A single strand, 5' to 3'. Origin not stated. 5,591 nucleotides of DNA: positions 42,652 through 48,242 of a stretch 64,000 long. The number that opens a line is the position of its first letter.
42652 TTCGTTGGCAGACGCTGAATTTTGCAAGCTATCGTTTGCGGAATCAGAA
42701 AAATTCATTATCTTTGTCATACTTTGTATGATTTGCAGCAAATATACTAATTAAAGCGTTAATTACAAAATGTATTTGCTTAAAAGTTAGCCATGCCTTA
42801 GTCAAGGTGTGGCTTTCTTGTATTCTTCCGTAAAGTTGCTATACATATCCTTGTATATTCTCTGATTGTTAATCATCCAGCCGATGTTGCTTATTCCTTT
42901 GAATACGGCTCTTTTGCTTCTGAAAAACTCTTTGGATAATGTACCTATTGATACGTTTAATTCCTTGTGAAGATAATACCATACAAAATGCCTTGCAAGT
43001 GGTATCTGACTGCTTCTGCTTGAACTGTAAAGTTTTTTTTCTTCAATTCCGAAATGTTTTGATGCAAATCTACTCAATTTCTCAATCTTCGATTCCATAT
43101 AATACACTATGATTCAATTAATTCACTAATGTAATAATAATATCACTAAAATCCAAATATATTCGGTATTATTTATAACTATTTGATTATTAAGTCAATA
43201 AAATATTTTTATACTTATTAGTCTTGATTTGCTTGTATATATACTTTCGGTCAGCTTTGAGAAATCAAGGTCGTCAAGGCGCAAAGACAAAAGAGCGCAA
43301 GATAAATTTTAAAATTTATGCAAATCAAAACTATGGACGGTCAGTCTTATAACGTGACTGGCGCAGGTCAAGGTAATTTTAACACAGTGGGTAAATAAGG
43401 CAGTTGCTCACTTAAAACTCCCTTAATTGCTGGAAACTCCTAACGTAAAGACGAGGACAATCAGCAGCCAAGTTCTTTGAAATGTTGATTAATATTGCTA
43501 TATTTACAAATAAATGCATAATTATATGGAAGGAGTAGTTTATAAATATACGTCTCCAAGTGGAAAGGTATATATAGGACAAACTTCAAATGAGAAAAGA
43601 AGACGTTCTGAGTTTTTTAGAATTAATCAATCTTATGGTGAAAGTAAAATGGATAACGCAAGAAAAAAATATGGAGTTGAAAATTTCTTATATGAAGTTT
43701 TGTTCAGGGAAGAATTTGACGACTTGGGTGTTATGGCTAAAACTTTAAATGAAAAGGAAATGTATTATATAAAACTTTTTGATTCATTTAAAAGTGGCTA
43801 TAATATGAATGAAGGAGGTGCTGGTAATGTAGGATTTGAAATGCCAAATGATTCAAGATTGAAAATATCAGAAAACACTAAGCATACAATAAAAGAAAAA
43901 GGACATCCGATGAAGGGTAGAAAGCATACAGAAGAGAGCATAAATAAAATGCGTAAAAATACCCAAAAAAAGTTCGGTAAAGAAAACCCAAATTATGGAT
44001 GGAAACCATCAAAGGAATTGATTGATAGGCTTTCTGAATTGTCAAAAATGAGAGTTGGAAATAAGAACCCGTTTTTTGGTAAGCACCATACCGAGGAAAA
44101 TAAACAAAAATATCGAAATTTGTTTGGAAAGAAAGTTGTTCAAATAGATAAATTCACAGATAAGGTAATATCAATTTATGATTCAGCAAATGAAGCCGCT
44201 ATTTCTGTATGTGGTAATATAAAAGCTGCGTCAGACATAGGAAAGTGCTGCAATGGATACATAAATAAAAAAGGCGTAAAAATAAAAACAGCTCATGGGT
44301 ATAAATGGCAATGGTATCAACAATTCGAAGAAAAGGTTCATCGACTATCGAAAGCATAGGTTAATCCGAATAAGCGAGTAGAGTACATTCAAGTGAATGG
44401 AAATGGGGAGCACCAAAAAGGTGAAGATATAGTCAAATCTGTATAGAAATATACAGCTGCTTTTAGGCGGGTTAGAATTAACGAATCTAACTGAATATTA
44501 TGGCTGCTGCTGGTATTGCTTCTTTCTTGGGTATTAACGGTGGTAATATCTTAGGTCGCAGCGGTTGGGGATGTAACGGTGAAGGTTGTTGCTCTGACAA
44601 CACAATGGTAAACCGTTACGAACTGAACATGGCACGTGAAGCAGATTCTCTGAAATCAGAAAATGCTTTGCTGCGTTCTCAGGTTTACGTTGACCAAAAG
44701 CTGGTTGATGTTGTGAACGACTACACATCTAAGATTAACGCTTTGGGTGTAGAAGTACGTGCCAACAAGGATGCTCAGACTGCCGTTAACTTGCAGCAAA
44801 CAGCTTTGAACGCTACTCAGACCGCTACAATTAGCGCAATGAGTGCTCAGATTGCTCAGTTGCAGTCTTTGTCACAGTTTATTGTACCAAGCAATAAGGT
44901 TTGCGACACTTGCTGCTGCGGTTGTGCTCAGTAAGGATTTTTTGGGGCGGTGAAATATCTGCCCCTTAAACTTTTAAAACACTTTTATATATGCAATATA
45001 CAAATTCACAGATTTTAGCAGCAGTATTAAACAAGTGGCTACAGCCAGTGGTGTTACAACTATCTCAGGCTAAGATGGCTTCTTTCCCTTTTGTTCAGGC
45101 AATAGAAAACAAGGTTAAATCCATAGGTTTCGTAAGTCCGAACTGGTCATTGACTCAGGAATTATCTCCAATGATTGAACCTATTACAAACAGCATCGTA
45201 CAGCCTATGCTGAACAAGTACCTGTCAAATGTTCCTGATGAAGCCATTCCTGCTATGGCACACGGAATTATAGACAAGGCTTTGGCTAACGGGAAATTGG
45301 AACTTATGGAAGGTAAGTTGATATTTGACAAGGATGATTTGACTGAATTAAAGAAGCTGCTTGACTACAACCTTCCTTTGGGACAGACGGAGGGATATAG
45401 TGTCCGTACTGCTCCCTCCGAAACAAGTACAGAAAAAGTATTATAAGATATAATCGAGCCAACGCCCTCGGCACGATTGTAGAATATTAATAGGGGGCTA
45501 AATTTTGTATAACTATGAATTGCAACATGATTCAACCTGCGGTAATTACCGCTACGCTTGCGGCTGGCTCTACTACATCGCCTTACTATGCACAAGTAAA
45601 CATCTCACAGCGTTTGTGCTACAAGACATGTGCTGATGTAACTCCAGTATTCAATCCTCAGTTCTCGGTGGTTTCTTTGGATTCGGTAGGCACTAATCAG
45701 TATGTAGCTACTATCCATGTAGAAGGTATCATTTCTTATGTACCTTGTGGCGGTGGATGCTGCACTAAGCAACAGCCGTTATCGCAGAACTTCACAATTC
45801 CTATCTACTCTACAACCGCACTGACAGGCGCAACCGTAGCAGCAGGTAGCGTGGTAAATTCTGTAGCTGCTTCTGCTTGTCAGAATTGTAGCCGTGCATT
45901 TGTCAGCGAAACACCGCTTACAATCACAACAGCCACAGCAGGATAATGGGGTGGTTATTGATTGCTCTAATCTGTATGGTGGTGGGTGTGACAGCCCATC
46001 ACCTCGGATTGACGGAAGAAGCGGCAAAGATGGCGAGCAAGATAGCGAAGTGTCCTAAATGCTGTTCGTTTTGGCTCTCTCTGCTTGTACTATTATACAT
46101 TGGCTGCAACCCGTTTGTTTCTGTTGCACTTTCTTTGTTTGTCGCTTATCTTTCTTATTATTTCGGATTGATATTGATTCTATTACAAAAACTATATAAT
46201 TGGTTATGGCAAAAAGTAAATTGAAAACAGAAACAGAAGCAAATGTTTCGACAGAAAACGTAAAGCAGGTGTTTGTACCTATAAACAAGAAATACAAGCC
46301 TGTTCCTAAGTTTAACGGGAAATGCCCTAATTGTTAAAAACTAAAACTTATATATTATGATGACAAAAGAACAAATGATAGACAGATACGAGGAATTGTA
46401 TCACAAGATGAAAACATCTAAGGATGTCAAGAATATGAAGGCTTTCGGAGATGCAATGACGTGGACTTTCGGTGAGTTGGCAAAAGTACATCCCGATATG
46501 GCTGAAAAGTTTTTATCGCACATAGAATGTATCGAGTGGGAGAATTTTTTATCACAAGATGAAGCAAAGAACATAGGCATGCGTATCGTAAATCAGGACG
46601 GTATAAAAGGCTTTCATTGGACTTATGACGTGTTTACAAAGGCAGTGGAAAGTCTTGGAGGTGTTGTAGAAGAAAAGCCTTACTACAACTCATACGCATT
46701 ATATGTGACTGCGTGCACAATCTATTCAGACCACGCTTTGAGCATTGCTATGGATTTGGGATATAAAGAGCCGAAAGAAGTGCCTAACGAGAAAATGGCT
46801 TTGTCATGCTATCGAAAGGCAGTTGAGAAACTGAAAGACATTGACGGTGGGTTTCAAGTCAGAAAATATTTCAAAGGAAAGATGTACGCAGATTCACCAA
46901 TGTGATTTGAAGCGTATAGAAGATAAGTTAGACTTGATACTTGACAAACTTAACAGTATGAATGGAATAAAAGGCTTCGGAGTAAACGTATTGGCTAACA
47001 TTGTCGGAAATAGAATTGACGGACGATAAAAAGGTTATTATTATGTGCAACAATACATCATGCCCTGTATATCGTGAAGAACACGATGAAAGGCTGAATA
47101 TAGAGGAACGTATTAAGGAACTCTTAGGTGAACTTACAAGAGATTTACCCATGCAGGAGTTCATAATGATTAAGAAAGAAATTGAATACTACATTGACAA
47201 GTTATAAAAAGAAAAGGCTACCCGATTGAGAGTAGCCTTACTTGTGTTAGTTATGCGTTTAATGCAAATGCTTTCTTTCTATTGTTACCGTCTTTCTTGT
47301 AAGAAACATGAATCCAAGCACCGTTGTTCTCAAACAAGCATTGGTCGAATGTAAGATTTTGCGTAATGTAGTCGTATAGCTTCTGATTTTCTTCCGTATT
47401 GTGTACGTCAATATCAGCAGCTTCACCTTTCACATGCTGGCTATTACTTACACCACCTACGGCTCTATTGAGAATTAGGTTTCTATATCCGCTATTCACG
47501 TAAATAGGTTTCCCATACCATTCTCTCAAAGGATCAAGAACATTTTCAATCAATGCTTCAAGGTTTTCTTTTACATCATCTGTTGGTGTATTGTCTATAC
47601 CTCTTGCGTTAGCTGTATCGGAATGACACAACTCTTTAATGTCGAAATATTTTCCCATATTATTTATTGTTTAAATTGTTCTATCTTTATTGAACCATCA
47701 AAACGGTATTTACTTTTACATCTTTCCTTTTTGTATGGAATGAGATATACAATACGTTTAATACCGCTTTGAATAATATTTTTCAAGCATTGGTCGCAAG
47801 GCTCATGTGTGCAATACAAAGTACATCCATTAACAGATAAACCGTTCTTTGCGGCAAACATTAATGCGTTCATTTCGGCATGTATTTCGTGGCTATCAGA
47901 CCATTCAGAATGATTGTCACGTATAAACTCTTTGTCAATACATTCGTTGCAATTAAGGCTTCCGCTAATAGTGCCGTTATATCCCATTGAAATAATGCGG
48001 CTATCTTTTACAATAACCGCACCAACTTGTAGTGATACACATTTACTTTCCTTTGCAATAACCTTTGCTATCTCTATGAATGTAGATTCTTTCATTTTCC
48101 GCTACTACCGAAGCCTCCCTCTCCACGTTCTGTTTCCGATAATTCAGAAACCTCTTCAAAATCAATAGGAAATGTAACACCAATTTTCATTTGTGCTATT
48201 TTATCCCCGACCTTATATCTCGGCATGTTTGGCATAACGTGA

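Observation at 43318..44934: Group I intron with a GIY-YIG homing endonuclease splits a small Cys-rich ORF of unknown function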

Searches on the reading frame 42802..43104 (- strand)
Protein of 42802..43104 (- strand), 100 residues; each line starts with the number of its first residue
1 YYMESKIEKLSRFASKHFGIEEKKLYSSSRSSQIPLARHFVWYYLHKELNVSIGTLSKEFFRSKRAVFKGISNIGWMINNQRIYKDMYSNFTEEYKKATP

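Call 21: search_protein_families(library=phrogs, proteins=[window:42802-43104:-], max_evalue=0.001)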
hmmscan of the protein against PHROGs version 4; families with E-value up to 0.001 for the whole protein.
window:42802-43104:- (100 aa): 0 families

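Call 63: search_protein_families(library=ncbifam, proteins=[window:42802-43104:-], max_evalue=0.01)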
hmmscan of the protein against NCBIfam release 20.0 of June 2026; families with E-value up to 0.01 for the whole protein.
window:42802-43104:- (100 aa): 2 families
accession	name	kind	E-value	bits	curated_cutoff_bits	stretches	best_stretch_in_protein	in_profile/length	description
NF001154.0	PRK00149.3-3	equivalog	4.2e-08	32.6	410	1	10-96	371-459/462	chromosomal replication initiator protein DnaA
TIGR00362.1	DnaA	equivalog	1.2e-07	31.1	343.9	1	5-92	346-434/437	chromosomal replication initiator protein DnaA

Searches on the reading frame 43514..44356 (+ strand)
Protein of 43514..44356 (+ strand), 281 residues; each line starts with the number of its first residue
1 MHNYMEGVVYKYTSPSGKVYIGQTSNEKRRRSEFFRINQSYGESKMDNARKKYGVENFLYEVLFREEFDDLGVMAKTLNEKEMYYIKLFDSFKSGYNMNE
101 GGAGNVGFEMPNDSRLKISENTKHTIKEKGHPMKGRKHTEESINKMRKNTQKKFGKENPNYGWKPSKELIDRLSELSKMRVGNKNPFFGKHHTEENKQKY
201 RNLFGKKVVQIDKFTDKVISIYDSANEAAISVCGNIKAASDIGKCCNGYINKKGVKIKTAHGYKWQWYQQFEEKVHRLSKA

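Call 5: search_protein_families(library=pfam, proteins=[window:43514-44356:+], max_evalue=1)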
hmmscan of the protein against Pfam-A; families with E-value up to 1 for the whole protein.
window:43514-44356:+ (281 aa): 2 families
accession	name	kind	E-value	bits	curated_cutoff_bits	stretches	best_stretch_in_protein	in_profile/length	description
PF07460.16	NUMOD3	-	2e-09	37.6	20.4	2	176-199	12-35/37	NUMOD3 motif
PF01541.30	GIY-YIG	-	0.057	14.2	22.6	1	7-94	2-75/78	GIY-YIG catalytic domain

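Call 6: search_protein_families(library=phrogs, proteins=[window:43514-44356:+], max_evalue=1)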
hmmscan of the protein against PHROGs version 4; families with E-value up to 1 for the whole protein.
window:43514-44356:+ (281 aa): 6 families
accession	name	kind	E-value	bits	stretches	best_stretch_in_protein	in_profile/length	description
phrog_314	-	DNA, RNA and nucleotide metabolism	1.7e-30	107.5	1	5-271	177-391/574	homing endonuclease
phrog_7168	-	DNA, RNA and nucleotide metabolism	5e-17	63.2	1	7-185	2-201/284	homing endonuclease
phrog_5123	-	DNA, RNA and nucleotide metabolism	7.6e-12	46.4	1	13-117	9-105/152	homing endonuclease with GIY-YIG motif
phrog_19446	-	DNA, RNA and nucleotide metabolism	3e-09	37.8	1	8-137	3-129/254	homing endonuclease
phrog_655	-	DNA, RNA and nucleotide metabolism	0.00091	20.2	1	116-218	123-227/343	homing endonuclease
phrog_29037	-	DNA, RNA and nucleotide metabolism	0.0011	19.5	1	119-151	84-117/241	endonuclease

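Call 24: search_dna_similar(query=window:43514-44356:+, collection=phages, mode=protein, max_rows=15, max_evalue=0.00001)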
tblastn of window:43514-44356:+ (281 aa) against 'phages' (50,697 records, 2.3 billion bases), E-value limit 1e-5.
Records with a match: 157; places in all: 174; records where one place covers at least 80% of the query: 37.
Best place of each record, by identity: <60% 157.
By first word of the organism name: Acinetobacter 18; Bacillus 17; Vibrio 17; Streptococcus 16; Enterococcus 13; Bacteroides 11; Staphylococcus 11; Pseudomonas 10; uncultured 8; Lactobacillus 6; and 16 more.
By host as written in the record: - 23; Streptococcus thermophilus 15; Bacteroides intestinalis DSM 108646 7; Bacillus cereus 7; Enterococcus faecalis 7; Enterocloster bolteae DA473 3; Vibrio sp. 3; Acinetobacter baumannii (Acibaumc1) 3; and 57 more.
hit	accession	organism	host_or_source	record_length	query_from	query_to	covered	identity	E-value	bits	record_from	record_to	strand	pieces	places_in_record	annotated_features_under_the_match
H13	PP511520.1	Dulem virus 41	Varecia variegata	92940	5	256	90%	36.1%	1e-34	138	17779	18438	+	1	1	endonuclease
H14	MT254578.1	Bacillus phage Izhevsk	Bacillus cereus VKM B-370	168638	7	273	95%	31.2%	9e-18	89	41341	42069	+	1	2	GIY-YIG endonuclease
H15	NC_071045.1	Bacillus phage Izhevsk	Bacillus cereus VKM B-370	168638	7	273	95%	31.2%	9e-18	89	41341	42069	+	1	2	homing endonuclease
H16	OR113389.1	Clostridium phage vB_CtyS-FA67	Clostridium sp.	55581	4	267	94%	30.6%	6e-15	81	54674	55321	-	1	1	ITEVIR: putative intron-associated endonuclease 1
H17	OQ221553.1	Bacteroides phage PhiCrAssBcn18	Bacteroides intestinalis DSM 108646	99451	1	270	96%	29.9%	5e-13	75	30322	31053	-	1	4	GIY-YIG nuclease family protein | putative transmembrane protein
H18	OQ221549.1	Bacteroides phage PhiCrAssBcn14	Bacteroides intestinalis DSM 108646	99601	1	270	96%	29.9%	5e-13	75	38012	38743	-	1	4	putative transmembrane protein (x2)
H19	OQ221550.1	Bacteroides phage PhiCrAssBcn15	Bacteroides intestinalis DSM 108646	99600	1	270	96%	29.9%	5e-13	75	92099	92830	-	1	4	GIY-YIG nuclease family protein | putative transmembrane protein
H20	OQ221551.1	Bacteroides phage PhiCrAssBcn16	Bacteroides intestinalis DSM 108646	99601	1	270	96%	29.9%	5e-13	75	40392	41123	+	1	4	GIY-YIG nuclease family protein | putative transmembrane protein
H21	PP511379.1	Dulem virus 40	Eulemur fulvus collaris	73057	5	199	69%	40.1%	2e-24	108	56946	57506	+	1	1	endonuclease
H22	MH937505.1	Streptococcus phage CHPC1109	Streptococcus thermophilus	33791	18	267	89%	31.2%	9e-14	77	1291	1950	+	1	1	hypothetical protein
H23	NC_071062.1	Streptococcus phage CHPC1109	Streptococcus thermophilus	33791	18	267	89%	31.2%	9e-14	77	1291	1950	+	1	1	homing endonuclease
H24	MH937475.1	Streptococcus phage CHPC931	Streptococcus thermophilus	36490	18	267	89%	31.2%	9e-14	77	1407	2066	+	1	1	hypothetical protein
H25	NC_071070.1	Streptococcus phage CHPC931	Streptococcus thermophilus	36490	18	267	89%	31.2%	9e-14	77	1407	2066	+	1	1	homing endonuclease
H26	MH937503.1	Streptococcus phage CHPC1084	Streptococcus thermophilus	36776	18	267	89%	31.2%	9e-14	77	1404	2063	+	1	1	hypothetical protein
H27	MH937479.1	Streptococcus phage CHPC952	Streptococcus thermophilus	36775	18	267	89%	31.2%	9e-14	77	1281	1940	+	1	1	hypothetical protein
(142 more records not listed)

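Call 61: search_solved_structures(query=window:43526-44356:+, max_evalue=0.01, show_alignments=2)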
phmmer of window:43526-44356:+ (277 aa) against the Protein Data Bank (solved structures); distinct sequences matched with E-value up to 0.01: 0.

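Call 63: search_protein_families(library=ncbifam, proteins=[window:43526-44356:+], max_evalue=0.01)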
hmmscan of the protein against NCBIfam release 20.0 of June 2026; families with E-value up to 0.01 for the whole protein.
window:43526-44356:+ (277 aa): 1 family
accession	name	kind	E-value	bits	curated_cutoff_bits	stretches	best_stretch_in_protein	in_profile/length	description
TIGR01453.1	grpIintron_endo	subfamily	2.3e-26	93.2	56.05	1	4-225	3-187/215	group I intron endonuclease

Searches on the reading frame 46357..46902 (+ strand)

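Call 21: search_protein_families(library=phrogs, proteins=[window:46357-46902:+], max_evalue=0.001)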
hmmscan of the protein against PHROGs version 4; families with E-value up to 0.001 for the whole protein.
window:46357-46902:+ (182 aa): 0 families

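Call 63: search_protein_families(library=ncbifam, proteins=[window:46357-46902:+], max_evalue=0.01)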
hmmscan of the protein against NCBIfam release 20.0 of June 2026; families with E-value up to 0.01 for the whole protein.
window:46357-46902:+ (182 aa): 0 families

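Call 65: search_protein_families(library=pfam, proteins=[window:46357-46902:+], max_evalue=0.1)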
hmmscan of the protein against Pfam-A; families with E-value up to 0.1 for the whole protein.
window:46357-46902:+ (182 aa): 3 families
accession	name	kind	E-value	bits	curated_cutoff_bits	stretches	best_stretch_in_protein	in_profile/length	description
PF25223.1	DUF7841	-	1.4e-05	25.7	25.2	1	65-135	16-84/114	Domain of unknown function (DUF7841)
PF00509.23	Hemagglutinin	-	0.022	13.7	31.8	1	89-141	270-323/550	Haemagglutinin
PF03973.19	Triabin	-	0.023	15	21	0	16-125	13-124/149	Triabin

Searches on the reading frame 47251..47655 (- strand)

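Call 22: search_protein_families(library=pfam, proteins=[window:47251-47655:-], max_evalue=0.001)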
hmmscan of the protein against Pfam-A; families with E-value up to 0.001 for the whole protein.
window:47251-47655:- (134 aa): 1 family
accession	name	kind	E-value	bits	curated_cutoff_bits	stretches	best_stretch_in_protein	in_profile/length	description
PF08291.16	Peptidase_M15_3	-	7.3e-22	78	23.2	1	2-118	1-108/108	Peptidase M15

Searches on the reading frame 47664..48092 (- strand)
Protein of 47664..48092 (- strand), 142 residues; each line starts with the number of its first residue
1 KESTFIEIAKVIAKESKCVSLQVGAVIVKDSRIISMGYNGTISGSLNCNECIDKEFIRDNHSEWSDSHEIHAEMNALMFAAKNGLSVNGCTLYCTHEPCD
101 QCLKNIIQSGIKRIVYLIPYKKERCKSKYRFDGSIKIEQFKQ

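Call 22: search_protein_families(library=pfam, proteins=[window:47664-48092:-], max_evalue=0.001)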
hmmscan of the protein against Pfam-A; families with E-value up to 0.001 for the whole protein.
window:47664-48092:- (142 aa): 2 families
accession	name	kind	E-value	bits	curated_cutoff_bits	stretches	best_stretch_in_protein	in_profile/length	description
PF00383.29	dCMP_cyt_deam_1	-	7.5e-27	93.7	25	1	2-117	4-101/102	Cytidine and deoxycytidylate deaminase zinc-binding region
PF14437.12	MafB19-deam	-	4.2e-21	75.8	27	1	2-123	4-106/142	MafB19-like deaminase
